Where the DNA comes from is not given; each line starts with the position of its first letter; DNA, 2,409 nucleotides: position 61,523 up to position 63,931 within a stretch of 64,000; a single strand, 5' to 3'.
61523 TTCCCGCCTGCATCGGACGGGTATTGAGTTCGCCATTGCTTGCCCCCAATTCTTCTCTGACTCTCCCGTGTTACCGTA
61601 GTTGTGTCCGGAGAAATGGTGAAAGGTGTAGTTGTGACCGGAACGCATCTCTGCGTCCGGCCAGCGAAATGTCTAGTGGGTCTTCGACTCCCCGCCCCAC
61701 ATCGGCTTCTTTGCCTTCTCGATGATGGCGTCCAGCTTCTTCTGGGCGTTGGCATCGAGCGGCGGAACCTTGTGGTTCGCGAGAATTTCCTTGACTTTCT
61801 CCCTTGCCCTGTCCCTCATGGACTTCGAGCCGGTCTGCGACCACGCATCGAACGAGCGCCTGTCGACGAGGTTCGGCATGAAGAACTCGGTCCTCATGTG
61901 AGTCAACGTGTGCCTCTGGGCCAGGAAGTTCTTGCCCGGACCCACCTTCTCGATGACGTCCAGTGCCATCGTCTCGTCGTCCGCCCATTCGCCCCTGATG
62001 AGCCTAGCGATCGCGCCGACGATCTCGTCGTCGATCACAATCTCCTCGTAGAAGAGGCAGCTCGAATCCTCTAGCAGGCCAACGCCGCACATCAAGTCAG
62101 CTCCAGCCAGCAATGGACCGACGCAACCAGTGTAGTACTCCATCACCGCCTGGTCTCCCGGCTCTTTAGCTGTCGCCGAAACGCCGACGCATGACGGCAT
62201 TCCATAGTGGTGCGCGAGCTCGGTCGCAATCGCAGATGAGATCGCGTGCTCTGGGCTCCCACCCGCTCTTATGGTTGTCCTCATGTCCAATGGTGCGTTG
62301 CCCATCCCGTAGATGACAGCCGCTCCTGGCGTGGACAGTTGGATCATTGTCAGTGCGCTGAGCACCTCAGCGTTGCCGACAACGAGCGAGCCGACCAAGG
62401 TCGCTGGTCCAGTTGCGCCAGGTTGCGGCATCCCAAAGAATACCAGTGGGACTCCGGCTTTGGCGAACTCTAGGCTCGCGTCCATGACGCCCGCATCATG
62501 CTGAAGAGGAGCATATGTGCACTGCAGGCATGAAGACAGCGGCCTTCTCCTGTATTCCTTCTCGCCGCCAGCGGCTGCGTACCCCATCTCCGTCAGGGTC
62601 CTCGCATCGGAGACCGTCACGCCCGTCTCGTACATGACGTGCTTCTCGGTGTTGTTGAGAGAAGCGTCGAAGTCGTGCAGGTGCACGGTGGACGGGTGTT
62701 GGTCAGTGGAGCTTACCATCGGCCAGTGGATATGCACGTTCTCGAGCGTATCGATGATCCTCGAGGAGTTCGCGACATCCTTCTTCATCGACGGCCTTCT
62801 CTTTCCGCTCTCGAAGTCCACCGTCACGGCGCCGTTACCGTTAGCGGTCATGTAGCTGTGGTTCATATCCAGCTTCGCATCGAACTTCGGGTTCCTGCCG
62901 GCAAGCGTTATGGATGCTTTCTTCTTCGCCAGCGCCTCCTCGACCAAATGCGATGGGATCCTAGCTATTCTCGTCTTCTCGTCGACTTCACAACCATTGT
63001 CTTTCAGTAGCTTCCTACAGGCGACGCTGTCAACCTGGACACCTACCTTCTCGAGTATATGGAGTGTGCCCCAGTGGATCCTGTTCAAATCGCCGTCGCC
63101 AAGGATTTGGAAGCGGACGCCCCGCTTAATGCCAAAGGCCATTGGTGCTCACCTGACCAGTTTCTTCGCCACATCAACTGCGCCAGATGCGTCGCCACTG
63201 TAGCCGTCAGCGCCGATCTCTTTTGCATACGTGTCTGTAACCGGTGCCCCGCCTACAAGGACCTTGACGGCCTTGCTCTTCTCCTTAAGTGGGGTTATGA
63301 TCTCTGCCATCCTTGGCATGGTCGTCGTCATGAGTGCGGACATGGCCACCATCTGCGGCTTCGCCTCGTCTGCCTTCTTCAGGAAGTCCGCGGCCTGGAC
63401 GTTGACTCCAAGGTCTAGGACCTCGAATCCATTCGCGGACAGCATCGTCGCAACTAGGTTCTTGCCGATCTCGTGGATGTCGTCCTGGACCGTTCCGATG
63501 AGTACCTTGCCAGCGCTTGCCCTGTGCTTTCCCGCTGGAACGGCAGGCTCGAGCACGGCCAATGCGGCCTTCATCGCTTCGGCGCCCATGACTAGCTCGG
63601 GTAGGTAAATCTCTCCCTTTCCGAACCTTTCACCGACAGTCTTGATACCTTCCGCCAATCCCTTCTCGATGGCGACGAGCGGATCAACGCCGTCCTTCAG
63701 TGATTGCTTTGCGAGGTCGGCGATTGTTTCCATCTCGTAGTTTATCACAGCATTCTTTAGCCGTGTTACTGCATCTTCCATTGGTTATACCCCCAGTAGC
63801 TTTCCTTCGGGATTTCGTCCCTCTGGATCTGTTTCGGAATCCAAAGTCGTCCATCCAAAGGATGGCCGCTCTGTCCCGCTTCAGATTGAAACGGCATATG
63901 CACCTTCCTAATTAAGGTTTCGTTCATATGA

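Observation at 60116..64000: Tandem non-pyrrolysine MttB-family methyltransferases with cognate corrinoid protein, next to Hdr-containing archaeal genome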

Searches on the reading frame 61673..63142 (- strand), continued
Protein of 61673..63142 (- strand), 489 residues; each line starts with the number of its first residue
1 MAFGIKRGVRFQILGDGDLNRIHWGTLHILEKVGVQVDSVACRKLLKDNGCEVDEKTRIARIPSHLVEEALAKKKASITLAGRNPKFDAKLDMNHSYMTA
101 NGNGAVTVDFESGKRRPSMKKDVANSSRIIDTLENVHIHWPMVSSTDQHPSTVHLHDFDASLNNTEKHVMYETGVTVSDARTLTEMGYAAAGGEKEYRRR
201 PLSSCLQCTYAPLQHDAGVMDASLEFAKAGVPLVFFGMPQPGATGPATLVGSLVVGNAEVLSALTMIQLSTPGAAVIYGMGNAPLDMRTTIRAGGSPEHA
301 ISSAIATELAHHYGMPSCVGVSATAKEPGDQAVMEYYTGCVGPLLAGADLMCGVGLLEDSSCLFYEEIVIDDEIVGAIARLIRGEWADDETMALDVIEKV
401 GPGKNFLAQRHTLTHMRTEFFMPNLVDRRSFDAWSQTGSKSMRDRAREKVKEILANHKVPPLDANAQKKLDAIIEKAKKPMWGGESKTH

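Call 66: search_protein_families(library=pfam, proteins=[L027:1044-2459:+, L027:1119-2387:-, L027:3025-4299:-, L027:4397-5656:-, L027:9290-10144:-, L027:11202-12281:-, L027:12378-14339:-, L027:15515-16849:-, L027:2466-3221:-, L027:9790-10488:+], max_evalue=0.00001)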
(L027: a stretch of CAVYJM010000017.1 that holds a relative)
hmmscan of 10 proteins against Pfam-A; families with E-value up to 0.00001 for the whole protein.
L027:1044-2459:+ (471 aa): 4 families
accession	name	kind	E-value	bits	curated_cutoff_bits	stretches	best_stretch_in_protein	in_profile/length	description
PF12698.13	ABC2_membrane_3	-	4.7e-33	115.2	31.6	1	63-437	7-347/347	ABC-2 family transporter protein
PF12679.13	ABC2_membrane_2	-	8.8e-16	58.4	27.2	1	45-442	2-281/283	ABC-2 family transporter protein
PF01061.29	ABC2_membrane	-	4.5e-13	49.7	26.9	1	209-411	17-211/211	ABC-2 type transporter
PF12730.13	ABC2_membrane_4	-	6.2e-08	33.3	27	1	211-368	30-176/179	ABC-2 family transporter protein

L027:1119-2387:- (422 aa): 0 families

L027:3025-4299:- (424 aa): 1 family
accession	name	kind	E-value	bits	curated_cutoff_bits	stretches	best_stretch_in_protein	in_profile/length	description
PF07690.21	MFS_1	-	1.1e-23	84.2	33.4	2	40-212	9-171/347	Major Facilitator Superfamily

L027:4397-5656:- (419 aa): 1 family
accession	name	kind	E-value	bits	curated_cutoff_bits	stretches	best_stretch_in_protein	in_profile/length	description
PF07690.21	MFS_1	-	2.6e-24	86.2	33.4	2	41-329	5-295/347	Major Facilitator Superfamily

L027:9290-10144:- (284 aa): 0 families

L027:11202-12281:- (359 aa): 0 families

L027:12378-14339:- (653 aa): 3 families
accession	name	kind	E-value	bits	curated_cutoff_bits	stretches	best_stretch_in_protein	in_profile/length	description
PF00821.23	PEPCK_GTP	-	9.5e-105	350.7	23.8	1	277-636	1-357/357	Phosphoenolpyruvate carboxykinase C-terminal P-loop domain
PF17297.7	PEPCK_N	-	4.8e-54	183.7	23.8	1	65-272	4-217/218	Phosphoenolpyruvate carboxykinase N-terminal domain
PF01293.25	PEPCK_ATP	-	7.2e-07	28.7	26.5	1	175-375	98-285/465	Phosphoenolpyruvate carboxykinase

L027:15515-16849:- (444 aa): 2 families
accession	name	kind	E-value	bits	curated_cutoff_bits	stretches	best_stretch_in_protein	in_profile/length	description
PF07690.21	MFS_1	-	3.2e-35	122.1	33.4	1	28-398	2-346/347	Major Facilitator Superfamily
PF05977.19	MFS_3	-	2.6e-09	36.5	27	1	65-188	52-177/524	Transmembrane secretion effector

L027:2466-3221:- (251 aa): 0 families

L027:9790-10488:+ (232 aa): 0 families

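Call 67: search_protein_families(library=pfam, proteins=[L035:51-1307:+, L035:1205-2866:+, L035:1172-2704:-, L035:4159-5226:-, L035:5627-6895:+, L035:10930-12123:-, L035:4114-4866:+, L035:5783-6787:-], max_evalue=0.00001)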
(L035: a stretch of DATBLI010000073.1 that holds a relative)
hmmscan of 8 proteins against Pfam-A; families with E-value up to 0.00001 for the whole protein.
L035:51-1307:+ (418 aa): 0 families

L035:1205-2866:+ (553 aa): 0 families

L035:1172-2704:- (510 aa): 2 families
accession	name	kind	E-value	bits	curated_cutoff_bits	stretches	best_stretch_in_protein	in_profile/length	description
PF01546.33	Peptidase_M20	-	4.1e-21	76.3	24.6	1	135-489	6-194/206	Peptidase family M20/M25/M40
PF07687.19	M20_dimer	-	2.9e-06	27.6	21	0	259-399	16-100/107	Peptidase dimerisation domain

L035:4159-5226:- (355 aa): 1 family
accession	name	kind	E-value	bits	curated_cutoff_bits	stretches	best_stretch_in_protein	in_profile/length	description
PF01717.24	Meth_synt_2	-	1.6e-09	38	21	1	65-344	37-319/324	Cobalamin-independent synthase, Catalytic domain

L035:5627-6895:+ (422 aa): 1 family
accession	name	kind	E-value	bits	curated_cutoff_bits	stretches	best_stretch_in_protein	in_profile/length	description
PF02219.23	MTHFR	-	1.1e-41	143.5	24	1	92-386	2-286/287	Methylenetetrahydrofolate reductase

L035:10930-12123:- (397 aa): 2 families
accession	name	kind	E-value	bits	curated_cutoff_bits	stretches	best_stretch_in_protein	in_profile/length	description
PF13493.11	DUF4118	-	6.5e-28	97.1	28.4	1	142-248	1-107/107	Domain of unknown function (DUF4118)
PF13492.12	GAF_3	-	6.7e-11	43.2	27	1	276-385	10-129/129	GAF domain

L035:4114-4866:+ (250 aa): 0 families

L035:5783-6787:- (334 aa): 0 families

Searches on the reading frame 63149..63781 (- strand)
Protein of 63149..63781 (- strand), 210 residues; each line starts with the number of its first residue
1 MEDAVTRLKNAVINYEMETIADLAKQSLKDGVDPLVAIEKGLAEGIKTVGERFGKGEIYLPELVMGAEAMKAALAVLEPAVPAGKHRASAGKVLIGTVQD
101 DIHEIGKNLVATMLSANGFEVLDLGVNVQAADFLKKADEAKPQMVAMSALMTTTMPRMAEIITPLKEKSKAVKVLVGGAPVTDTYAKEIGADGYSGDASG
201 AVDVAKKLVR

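Call 3: search_protein_families(library=pfam, proteins=[window:63149-63781:-])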
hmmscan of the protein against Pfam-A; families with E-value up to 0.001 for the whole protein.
window:63149-63781:- (210 aa): 2 families
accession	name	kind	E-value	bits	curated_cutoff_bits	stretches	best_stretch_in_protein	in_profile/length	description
PF02310.24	B12-binding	-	5.4e-29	100.9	32.1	1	91-200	1-118/121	B12 binding domain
PF02607.22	B12-binding_2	-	4.1e-20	72.2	23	1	6-78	3-74/74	B12 binding domain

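Call 4: search_protein_families(library=ncbifam, proteins=[window:63149-63781:-])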
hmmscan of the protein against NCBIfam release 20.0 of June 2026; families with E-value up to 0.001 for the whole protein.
window:63149-63781:- (210 aa): 15 families
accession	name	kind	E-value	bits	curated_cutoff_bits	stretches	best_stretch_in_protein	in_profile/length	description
TIGR02370.1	pyl_corrinoid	subfamily_domain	1.1e-59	201.1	215.3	1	8-201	2-197/197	methyltransferase cognate corrinoid protein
NF047995.1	corrinoid_MtgC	exception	2.4e-56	190.6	310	1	1-209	1-213/215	glycine betaine-specific corrinoid protein MtgC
NF047996.1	corrin_MtgC_2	exception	1.5e-52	178.1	370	1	1-209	1-210/212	glycine betaine-specific corrinoid protein MtgC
NF041607.1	dimeth_corrin_MtbC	equivalog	1.8e-52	177.8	350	1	9-208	2-202/203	dimethylamine corrinoid protein MtbC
TIGR02082.1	metH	equivalog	2.8e-45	154.4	1010.85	1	6-208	648-857/1182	methionine synthase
NF007024.0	PRK09490.1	equivalog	4.5e-38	130.7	1497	1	6-209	663-876/1234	methionine synthase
NF040669.1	MtaC2_Meth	equivalog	6.3e-37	127.4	450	1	4-207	42-244/267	methanol--corrinoid protein MtaC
NF040655.1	MtaC_Meth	equivalog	1e-33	116.5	420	1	5-209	36-238/253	methanol--corrinoid protein MtaC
NF002612.0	PRK02261.1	equivalog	2.5e-12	46.5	110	1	92-179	5-93/148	methylaspartate mutase subunit S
NF052513.1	TransRegCarH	equivalog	4.1e-11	42.7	400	1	4-192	83-262/274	HTH-type transcriptional repressor CarH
TIGR01501.1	MthylAspMutase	equivalog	3.7e-07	30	135.8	1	93-168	4-79/134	methylaspartate mutase subunit S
NF052385.1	Lys_5_6_beta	equivalog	5.1e-06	26.4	280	1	118-209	138-234/241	lysine 5,6-aminomutase subunit beta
NF006944.0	PRK09426.1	equivalog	1.2e-05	23.5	876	1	87-207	586-709/721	methylmalonyl-CoA mutase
TIGR04367.1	HpnR_B12_rSAM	equivalog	2.3e-05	23.1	650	1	103-182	21-101/490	hopanoid C-3 methylase HpnR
TIGR00640.1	acid_CoA_mut_C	subfamily_domain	3.8e-05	23.7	57.45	1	92-179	4-92/132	methylmalonyl-CoA mutase C-terminal domain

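Call 6: find_encoding_contigs(protein=window:63149-63781:-, flank=10000, max_places=6)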
Protein window:63149-63781:- (210 aa): 3 contigs read that carry it; 3 places shown.
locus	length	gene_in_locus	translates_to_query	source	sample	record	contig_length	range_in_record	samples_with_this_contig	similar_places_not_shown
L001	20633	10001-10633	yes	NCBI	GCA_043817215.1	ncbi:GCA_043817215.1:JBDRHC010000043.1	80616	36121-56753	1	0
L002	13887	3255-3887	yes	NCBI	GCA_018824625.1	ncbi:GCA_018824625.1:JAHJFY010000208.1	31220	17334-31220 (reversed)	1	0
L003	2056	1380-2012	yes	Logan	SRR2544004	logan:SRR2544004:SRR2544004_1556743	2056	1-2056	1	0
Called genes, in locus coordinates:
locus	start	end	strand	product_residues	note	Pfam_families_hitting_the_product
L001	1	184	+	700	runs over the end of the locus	PF00989:PAS, PF08448:PAS_4, PF13426:PAS_9, PF01590:GAF, PF13185:GAF_2, PF13492:GAF_3 (weak), PF02518:HATPase_c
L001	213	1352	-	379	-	PF01385:OrfB_IS605, PF07282:Cas12f1-like_TNB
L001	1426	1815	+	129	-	PF01797:Y1_Tnp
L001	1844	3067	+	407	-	PF04015:DUF362, PF12797:Fer4_2 (faint), PF00037:Fer4 (weak), PF12837:Fer4_6 (weak), PF13237:Fer4_10 (weak), PF12838:Fer4_7 (weak)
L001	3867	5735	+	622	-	PF00496:SBP_bac_5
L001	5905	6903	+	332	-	PF19300:BPD_transp_1_N, PF00528:BPD_transp_1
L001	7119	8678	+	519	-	PF18911:PKD_4, PF00801:PKD (weak), PF22352:K319L-like_PKD, PF12911:OppC_N, PF00528:BPD_transp_1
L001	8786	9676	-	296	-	PF00809:Pterin_bind, PF03599:CdhD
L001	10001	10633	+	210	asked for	PF02607:B12-binding_2, PF02310:B12-binding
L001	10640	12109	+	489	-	PF06253:MTTB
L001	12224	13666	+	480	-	PF06253:MTTB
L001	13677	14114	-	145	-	PF01978:TrmB (faint), PF13404:HTH_AsnC-type, PF13412:HTH_24, PF01037:AsnC_trans_reg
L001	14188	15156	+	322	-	PF00152:tRNA-synt_2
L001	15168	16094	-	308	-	PF00288:GHMP_kinases_N, PF08544:GHMP_kinases_C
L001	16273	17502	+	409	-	PF00291:PALP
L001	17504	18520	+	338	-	PF00742:Homoserine_dh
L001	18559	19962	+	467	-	PF00696:AA_kinase, PF13840:ACT_7 (weak), PF22468:ACT_9, PF13840:ACT_7, PF01842:ACT, PF22468:ACT_9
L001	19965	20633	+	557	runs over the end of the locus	PF00920:ILVD_EDD_N, PF24877:ILV_EDD_C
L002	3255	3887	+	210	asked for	PF02607:B12-binding_2, PF02310:B12-binding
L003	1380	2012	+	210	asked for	PF02607:B12-binding_2, PF02310:B12-binding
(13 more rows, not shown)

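Call 19: search_protein_families(library=pfam, proteins=[L001:8786-9676:-, L001:1844-3067:+], max_evalue=0.00001)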
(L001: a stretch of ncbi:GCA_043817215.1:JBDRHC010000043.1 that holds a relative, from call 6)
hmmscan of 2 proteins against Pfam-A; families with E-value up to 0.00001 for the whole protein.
L001:8786-9676:- (296 aa): 2 families
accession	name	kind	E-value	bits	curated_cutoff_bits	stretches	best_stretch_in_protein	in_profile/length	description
PF00809.28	Pterin_bind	-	5.3e-29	102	25.5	1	48-251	18-242/244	Pterin binding enzyme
PF03599.22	CdhD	-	1.5e-08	34.3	24.8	1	43-208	45-197/387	CO dehydrogenase/acetyl-CoA synthase delta subunit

L001:1844-3067:+ (407 aa): 6 families
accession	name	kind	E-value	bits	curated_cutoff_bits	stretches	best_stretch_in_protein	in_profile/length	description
PF04015.17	DUF362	-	8.7e-62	209.2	24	1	56-257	1-199/200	Domain of unknown function (DUF362)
PF00037.32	Fer4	-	5.8e-10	39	21.1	0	329-351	1-23/24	4Fe-4S binding domain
PF12837.12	Fer4_6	-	1.2e-07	31.8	25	0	328-351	1-24/24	4Fe-4S binding domain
PF12838.12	Fer4_7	-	1.6e-06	28.9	27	1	335-379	1-52/52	4Fe-4S dicluster domain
PF12797.12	Fer4_2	-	1.7e-06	28.1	24.5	0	328-348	2-22/22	4Fe-4S binding domain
PF13237.11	Fer4_10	-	2.9e-06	27.5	25.5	1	329-376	2-53/53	4Fe-4S dicluster domain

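Call 36: search_solved_structures(query=L001:8786-9676:-, max_evalue=0.001)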
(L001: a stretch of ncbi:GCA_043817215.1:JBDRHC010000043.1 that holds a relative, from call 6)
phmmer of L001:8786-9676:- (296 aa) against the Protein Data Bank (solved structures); distinct sequences matched with E-value up to 0.001: 17.
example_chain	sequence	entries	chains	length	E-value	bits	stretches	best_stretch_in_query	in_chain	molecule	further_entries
2yck_X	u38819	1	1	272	1.2e-38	136.2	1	27-285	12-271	5-METHYLTETRAHYDROFOLATE CORRINOID/IRON SULFUR PROTEIN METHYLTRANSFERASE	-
2yci_X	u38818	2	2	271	1.2e-38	136.2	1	27-285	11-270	5-METHYLTETRAHYDROFOLATE CORRINOID/IRON SULFUR PROTEIN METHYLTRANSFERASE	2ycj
1q7m_A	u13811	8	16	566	4.1e-38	134.4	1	27-267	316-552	5-methyltetrahydrofolate S-homocysteine methyltransferase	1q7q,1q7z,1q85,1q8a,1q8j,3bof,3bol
2e7f_A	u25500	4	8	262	5.5e-33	117.6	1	28-283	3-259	5-methyltetrahydrofolate corrinoid/iron sulfur protein methyltransferase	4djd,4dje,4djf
1f6y_A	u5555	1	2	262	7.2e-33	117.2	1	28-283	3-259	5-METHYLTETRAHYDROFOLATE CORRINOID/IRON SULFUR PROTEIN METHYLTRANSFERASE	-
9cbr_A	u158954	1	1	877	1.4e-32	116.2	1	26-251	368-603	Methionine synthase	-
8g3h_A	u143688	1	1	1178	1.5e-32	116.2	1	25-251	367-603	Methionine synthase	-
9cbp_A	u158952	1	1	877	1.6e-32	116.1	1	26-251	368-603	Methionine synthase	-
4o0q_A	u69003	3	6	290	1.7e-32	116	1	26-287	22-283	Dihydropteroate synthase DHPS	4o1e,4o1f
8ssc_A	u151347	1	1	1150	4.9e-32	114.5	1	26-251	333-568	Methionine synthase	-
2ogy_A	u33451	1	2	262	7.3e-32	113.9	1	28-283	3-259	5-methyltetrahydrofolate corrinoid/iron sulfur protein methyltransferase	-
5von_A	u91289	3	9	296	1.1e-29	106.7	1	26-251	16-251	5-methyltetrahydrofolate homocysteine S-methyltransferase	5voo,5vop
9cbo_A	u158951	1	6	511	7.5e-29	104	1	28-251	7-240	Methionine synthase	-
9cbq_A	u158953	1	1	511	7.6e-29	104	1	28-251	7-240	Methionine synthase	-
4ccz_A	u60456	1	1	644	4.5e-17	65.4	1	19-253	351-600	METHIONINE SYNTHASE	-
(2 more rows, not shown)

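Call 37: search_protein_families(library=ncbifam, proteins=[L001:8786-9676:-, L001:1844-3067:+, L001:3867-5735:+], max_evalue=0.00001)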
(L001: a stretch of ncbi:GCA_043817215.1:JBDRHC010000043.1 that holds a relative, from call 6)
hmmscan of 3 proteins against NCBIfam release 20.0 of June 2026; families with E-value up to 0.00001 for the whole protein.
L001:8786-9676:- (296 aa): 4 families
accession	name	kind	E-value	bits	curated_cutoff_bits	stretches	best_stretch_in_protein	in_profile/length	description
NF005719.0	PRK07535.1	domain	2.7e-82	275.9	259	1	27-289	2-264/268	methyltetrahydrofolate:corrinoid/iron-sulfur protein methyltransferase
TIGR02082.1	metH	equivalog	2.2e-40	138.2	1010.85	1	17-255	334-587/1182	methionine synthase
NF040758.1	CODH_ACS_meth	exception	9.5e-38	130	370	1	27-280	5-259/261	carbon monoxide dehydrogenase/acetyl-CoA synthase methytransferase subunit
NF007024.0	PRK09490.1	equivalog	5.5e-26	90.7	1497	1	16-254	350-603/1234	methionine synthase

L001:1844-3067:+ (407 aa): 21 families
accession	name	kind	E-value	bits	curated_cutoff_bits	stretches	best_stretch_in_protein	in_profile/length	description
NF052623.1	Npun_F2552_fam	equivalog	1.1e-55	189.3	500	1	18-308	2-286/314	Npun_F2552 family protein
NF038196.1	ferrodoxin_EFR1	subfamily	2.4e-10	40.9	75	1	325-384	175-233/242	EFR1 family ferrodoxin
TIGR03294.1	FrhG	equivalog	1.6e-08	34.6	245.5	1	330-378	170-218/228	coenzyme F420 hydrogenase subunit gamma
NF058577.1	FdxA_fam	equivalog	1.6e-08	34.6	65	1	334-379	7-52/52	4Fe-4S ferredoxin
NF004541.0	PRK05888.2-2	equivalog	2.4e-08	34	217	0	354-381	85-112/168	NADH-quinone oxidoreductase subunit NuoI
TIGR02700.1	flavo_MJ0208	hypoth_equivalog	3.7e-08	32.9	251.35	1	332-381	146-195/234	dihydromethanopterin reductase (acceptor)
NF043069.1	T4HPD_activ_SAM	equivalog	7.3e-08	32.1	425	1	329-380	46-97/299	trans-4-hydroxy-L-proline dehydratase activase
NF045790.1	OxalOxreddelta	equivalog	1.3e-07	31.1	230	1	320-381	246-307/316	oxalate oxidoreductase subunit delta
NF045874.1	Vhu_polyferre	exception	1.4e-07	30.6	600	1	326-382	120-176/381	F420-non-reducing hydrogenase associated-polyferredoxin VhuB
NF040684.1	PorD_Arch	equivalog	2.4e-07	30.7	120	1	327-384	25-83/85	pyruvate synthase subunit PorD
NF040864.1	HgcB_ferredoxin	equivalog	3.1e-07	30.1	99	1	331-383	11-64/93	mercury methylation ferredoxin HgcB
TIGR01971.1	NuoI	subfamily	3.6e-07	29.8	113.05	0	355-382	73-100/121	NADH-quinone oxidoreductase, chain I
TIGR02179.1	PorD_KorD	subfamily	4.8e-07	29.8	60.05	1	326-383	17-75/78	2-oxoacid:acceptor oxidoreductase, delta subunit, pyruvate/2-ketoisovalerate family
TIGR04105.1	FeFe_hydrog_B1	subfamily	6.2e-07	28.4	450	1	316-381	93-160/462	monomeric [FeFe] hydrogenase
NF006076.0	PRK08222.1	equivalog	7.7e-07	29.1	270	1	322-383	26-93/181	hydrogenase 4 subunit H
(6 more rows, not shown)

L001:3867-5735:+ (622 aa): 6 families
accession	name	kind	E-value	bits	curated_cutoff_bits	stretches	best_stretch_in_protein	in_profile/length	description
NF045467.1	Opp4A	equivalog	1.3e-21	76.5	650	1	190-537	208-533/556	oligopeptide ABC transporter substrate-binding protein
TIGR02294.1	nickel_nikA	equivalog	6.8e-16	57.9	393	1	76-487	62-428/501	nickel ABC transporter substrate-binding protein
TIGR04028.1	SBP_KPN_01854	hypoth_equivalog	1e-11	44.1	468.5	1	79-445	62-386/509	TIGR04028 family ABC transporter substrate-binding protein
NF045468.1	Opp5A_nikA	equivalog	1.1e-10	40.7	600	1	190-443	159-370/488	nickel ABC transporter substrate-binding protein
NF043070.1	DppA_dipep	equivalog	5e-09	35.3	1005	1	90-531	108-505/535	dipeptide ABC transporter periplasmic-binding protein DppA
NF047575.1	opine_bind_CntA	exception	1.3e-07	30.6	800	0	76-151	91-165/535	staphylopine-dependent metal ABC transporter substrate-binding lipoprotein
